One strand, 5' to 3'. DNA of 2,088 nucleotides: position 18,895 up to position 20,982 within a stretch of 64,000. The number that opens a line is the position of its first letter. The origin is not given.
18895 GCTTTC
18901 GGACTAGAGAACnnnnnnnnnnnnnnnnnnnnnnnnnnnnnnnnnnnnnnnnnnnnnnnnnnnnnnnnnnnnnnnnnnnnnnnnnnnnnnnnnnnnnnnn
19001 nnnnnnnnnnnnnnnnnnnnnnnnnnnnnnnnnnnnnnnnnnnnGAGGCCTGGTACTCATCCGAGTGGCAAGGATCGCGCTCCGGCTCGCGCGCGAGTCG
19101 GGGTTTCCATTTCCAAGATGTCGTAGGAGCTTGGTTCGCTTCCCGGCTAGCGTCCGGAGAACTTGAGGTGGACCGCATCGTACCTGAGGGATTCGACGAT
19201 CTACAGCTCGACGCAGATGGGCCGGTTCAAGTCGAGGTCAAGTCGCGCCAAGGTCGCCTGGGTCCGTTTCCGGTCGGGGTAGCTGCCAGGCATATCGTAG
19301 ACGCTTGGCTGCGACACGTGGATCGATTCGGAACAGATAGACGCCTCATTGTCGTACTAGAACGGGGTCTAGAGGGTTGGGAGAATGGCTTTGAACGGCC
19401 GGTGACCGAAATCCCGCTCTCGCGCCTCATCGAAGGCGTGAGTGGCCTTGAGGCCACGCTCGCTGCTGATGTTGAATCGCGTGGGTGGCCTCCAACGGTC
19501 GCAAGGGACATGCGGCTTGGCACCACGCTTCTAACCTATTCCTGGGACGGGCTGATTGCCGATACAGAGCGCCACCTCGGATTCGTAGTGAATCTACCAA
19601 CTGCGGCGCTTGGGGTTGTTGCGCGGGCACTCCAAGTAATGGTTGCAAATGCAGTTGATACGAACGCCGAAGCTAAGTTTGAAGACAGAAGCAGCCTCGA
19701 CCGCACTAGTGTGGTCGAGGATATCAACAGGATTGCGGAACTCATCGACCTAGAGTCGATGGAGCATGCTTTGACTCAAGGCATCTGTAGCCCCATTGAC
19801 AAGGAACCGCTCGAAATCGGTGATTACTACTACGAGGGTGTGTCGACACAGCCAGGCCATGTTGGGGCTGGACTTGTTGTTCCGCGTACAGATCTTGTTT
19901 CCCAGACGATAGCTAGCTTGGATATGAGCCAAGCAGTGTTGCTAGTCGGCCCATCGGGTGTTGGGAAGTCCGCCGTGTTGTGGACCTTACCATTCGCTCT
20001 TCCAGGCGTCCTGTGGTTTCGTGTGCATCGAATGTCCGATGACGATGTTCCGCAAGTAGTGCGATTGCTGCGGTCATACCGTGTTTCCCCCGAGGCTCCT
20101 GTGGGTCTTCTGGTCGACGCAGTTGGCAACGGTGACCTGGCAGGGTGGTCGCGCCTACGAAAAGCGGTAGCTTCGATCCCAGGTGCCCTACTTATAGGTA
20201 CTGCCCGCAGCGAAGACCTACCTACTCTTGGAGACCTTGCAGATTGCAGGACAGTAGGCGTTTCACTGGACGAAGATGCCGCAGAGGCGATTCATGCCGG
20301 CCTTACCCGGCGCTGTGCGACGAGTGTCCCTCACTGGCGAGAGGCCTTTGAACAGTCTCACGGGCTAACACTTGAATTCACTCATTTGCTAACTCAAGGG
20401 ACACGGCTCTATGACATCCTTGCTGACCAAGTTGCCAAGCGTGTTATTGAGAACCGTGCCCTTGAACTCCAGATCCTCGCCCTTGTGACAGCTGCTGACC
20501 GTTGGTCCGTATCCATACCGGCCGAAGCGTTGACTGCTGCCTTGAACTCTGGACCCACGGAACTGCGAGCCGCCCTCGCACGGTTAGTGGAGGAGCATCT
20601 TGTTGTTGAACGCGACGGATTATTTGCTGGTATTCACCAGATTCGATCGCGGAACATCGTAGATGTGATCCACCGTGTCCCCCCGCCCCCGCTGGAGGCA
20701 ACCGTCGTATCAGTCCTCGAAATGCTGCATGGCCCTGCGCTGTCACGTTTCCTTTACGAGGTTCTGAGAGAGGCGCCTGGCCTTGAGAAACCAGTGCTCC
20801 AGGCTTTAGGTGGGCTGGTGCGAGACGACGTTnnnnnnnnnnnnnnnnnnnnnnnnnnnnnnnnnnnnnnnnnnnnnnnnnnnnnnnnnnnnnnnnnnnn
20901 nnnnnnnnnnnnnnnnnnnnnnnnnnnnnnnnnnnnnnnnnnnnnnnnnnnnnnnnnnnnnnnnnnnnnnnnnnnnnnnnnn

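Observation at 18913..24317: Nuclease-STAND giant protein followed by a bare SIR2 gene on an AT-richer islet: candidate undescribed defence module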

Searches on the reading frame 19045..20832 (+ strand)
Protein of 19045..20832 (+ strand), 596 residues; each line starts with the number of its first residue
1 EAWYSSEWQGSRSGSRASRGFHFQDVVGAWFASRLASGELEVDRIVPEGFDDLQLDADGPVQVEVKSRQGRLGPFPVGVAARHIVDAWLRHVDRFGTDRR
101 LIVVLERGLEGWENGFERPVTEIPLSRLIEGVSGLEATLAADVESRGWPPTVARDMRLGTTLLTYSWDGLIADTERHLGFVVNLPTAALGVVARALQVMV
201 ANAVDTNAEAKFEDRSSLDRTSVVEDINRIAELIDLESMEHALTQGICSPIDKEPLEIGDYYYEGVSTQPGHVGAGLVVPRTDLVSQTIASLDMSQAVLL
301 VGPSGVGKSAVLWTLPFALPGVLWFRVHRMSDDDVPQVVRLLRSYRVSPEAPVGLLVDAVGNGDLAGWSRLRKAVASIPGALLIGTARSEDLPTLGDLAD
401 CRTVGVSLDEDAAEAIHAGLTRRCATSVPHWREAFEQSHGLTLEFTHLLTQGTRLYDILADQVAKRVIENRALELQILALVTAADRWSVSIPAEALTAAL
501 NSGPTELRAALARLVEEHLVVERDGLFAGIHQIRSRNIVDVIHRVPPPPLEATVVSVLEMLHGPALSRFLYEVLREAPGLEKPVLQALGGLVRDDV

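Call 34: predict_structure(alignment_id=A3)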
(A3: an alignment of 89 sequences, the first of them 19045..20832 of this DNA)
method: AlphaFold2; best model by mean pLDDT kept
length: 596 residues; sequences in the alignment: 89
mean_pLDDT: 84.6   pTM: 0.77
mean pLDDT of the five models: 84.6, 82.9, 81.7, 81.7, 80.6
residues with pLDDT >= 90: 226; 70-90: 309; 50-70: 51; < 50: 10
segments of 3 or more residues with pLDDT < 50: 16-19
pLDDT, mean of each block of 10 residues (from residue 1): 66 50 87 95 90 91 85 83 93 88 89 63 90 93 92 90 88 94 91 92 87 90 95 86 84 68 58 74 86 90 84 87 86 88 90 89 70 91 90 80 90 84 80 88 83 74 86 92 90 89 83 81 77 85 78 92 88 91 88 60
secondary structure, 60 per line:
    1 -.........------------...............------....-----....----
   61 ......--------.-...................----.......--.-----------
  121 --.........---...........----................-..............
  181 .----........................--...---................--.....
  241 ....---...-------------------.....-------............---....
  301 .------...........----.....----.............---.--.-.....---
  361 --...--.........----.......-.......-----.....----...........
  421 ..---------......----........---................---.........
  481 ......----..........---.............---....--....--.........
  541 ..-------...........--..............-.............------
elements in order: H2-10 H23-37 E44-47 E53-56 E61-66 H77-95 E100-106 H125-131 H135-145 H150-159 E160-165 H167-181 H186-209 H220-233 H236-244 E248-250 H270-274 H282-293 E297-301 H308-318 E323-327 H332-344 E353-357 H368-376 E381-387 H389-395 E401-405 H410-422 H432-437 H442-449 H453-468 H472-486 H493-500 H504-516 E520-523 E526-529 H532-542 H550-560 H563-576 H578-590

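Call 38: fold_search(model_id=the predicted structure, library=pdb)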
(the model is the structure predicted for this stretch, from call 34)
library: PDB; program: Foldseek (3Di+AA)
matches with E <= 10: 1314; with E <= 0.001: 58
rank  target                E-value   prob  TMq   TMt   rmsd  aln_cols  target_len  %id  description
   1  8dgc_A                5.3e-11  1.00  0.23  0.10  22.3       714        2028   13  Avs3 bound to phage PhiV-1 terminase (released 2022-08-03)
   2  9zjs_B                1.7e-08  1.00  0.32  0.20  17.3       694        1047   11  Human sterile alpha motif domain-containing protein 9 (SAMD9), asymmetric dimer "shell" shape (released 2026-02-25)
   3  9zjs_A                2.9e-08  1.00  0.29  0.18  23.7       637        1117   12  Human sterile alpha motif domain-containing protein 9 (SAMD9), asymmetric dimer "shell" shape (released 2026-02-25)
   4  9zjr                  4.7e-08  1.00  0.33  0.20  22.3       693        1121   10  Human sterile alpha motif domain-containing protein 9 (SAMD9), monomer (released 2026-02-25)
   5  9jap_A                1.9e-07  1.00  0.28  0.21  21.4       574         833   11  Helical structure of EfAvs5(SIR2-STAND) (released 2025-03-19)
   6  9zjw_A                2.8e-07  1.00  0.32  0.19  21.9       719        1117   11  Human sterile alpha motif domain-containing protein 9 (SAMD9), loss-of-function mutant R837A (released 2026-02-25)
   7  8bob_C                1.3e-06  1.00  0.23  0.31  12.9       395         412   13  Structural basis for negative regulation of the maltose system (released 2023-10-18)
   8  4m9s_A                4.2e-06  1.00  0.20  0.22  16.4       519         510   13  crystal structure of CED-4 bound CED-3 fragment (released 2013-10-23)
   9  7dfv_A                7.4e-06  1.00  0.22  0.24  17.0       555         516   11  Cryo-EM structure of plant NLR RPP1 tetramer core part (released 2020-12-16)
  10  3lqq_B                1.4e-05  1.00  0.19  0.22  16.1       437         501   14  Structure of the CED-4 Apoptosome (released 2010-04-28)
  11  9dh5                  1.7e-05  1.00  0.21  0.05  28.9       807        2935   10  State-1 of the motor domain from full-length human dynein-1 in 5mM AMPPNP with 5mM Mg2+ (released 2025-04-23)
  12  9bm1                  1.8e-05  0.99  0.19  0.06  22.6       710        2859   11  State-3 of motor domain from full-length human dynein-1 in 5mM ATP (released 2025-04-23)
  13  9c1m_G                1.8e-05  1.00  0.25  0.33  21.4       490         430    8  HerA-DUF assembly 1 (released 2025-06-04)
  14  9xrl_AK               2.0e-05  1.00  0.22  0.15  12.9       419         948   14  Structure of mouse cytoplasmic lattice (CPL) repeating unit (released 2026-03-18)
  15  7t0v_B                2.5e-05  1.00  0.22  0.23  27.2       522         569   13  CryoEM structure of the crosslinked Rix7 AAA-ATPase (released 2022-03-02)
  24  6vm5                  4.4e-05  1.00  0.23  0.32  19.5       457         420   12  Structure of Moraxella osloensis Cap4 SAVED/CARF-domain containing receptor (released 2020-06-17)
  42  6wam_F                3.4e-04  1.00  0.23  0.31  20.2       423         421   10  Structure of Acinetobacter baumannii Cap4 SAVED/CARF-domain containing receptor (released 2020-06-17)
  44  9hr5_C                3.7e-04  1.00  0.26  0.37  19.6       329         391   12  Salmonella enterica Lamassu LmuA nuclease tetramer bound to DNA duplex (released 2025-10-01)
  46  6wam_B                4.1e-04  1.00  0.24  0.31  20.1       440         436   10  Structure of Acinetobacter baumannii Cap4 SAVED/CARF-domain containing receptor (released 2020-06-17)
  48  9hr5_A                4.7e-04  1.00  0.26  0.37  19.4       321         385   13  Salmonella enterica Lamassu LmuA nuclease tetramer bound to DNA duplex (released 2025-10-01)
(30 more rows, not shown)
